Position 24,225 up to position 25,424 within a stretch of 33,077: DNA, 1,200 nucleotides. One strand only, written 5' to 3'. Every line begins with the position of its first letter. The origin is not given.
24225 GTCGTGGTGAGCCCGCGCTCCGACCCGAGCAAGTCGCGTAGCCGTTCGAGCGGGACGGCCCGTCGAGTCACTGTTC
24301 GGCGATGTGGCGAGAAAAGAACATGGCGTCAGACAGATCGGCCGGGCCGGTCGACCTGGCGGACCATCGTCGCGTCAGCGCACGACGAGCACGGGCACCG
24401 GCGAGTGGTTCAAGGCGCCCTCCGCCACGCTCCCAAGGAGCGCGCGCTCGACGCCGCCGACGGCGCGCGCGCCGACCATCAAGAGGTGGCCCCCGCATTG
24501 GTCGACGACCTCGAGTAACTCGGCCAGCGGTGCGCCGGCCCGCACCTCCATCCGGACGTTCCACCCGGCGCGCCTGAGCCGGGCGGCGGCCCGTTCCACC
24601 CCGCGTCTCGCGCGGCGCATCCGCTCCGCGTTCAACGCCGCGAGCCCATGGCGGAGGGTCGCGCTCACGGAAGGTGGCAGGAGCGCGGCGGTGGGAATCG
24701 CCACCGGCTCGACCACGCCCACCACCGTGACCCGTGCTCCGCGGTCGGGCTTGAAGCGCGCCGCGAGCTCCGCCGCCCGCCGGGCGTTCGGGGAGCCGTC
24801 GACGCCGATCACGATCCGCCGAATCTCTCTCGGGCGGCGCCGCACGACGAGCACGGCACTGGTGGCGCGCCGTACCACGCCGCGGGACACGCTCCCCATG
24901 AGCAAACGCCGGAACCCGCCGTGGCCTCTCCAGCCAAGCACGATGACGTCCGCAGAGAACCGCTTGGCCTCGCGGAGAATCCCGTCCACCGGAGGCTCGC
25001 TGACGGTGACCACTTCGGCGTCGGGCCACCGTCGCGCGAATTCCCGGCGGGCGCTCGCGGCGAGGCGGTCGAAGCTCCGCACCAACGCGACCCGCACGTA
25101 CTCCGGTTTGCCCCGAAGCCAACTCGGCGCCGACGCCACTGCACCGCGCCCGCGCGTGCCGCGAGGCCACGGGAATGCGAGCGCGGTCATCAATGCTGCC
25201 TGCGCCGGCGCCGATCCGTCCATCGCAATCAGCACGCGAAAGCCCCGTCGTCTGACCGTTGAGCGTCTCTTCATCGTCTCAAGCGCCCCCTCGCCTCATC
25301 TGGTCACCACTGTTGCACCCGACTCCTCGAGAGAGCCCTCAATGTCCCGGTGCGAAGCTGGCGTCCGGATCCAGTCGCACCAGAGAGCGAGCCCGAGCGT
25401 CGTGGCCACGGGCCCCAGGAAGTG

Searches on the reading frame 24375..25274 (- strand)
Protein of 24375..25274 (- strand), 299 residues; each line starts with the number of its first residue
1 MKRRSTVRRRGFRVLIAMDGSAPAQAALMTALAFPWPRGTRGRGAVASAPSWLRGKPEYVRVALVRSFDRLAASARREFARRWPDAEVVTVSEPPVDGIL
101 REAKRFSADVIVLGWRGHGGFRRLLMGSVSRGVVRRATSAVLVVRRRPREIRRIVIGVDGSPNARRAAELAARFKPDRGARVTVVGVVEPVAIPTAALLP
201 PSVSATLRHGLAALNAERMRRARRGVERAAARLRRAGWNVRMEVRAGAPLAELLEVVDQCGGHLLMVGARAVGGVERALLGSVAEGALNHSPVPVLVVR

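Call 47: search_protein_families(library=pfam, proteins=[window:24375-25274:-], max_evalue=0.001)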
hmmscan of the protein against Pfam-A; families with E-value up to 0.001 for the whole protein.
window:24375-25274:- (299 aa): 1 family
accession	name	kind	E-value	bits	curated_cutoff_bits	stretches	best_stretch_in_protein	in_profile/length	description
PF00582.32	Usp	-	7.2e-47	159.9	24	2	151-299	2-141/141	Universal stress protein family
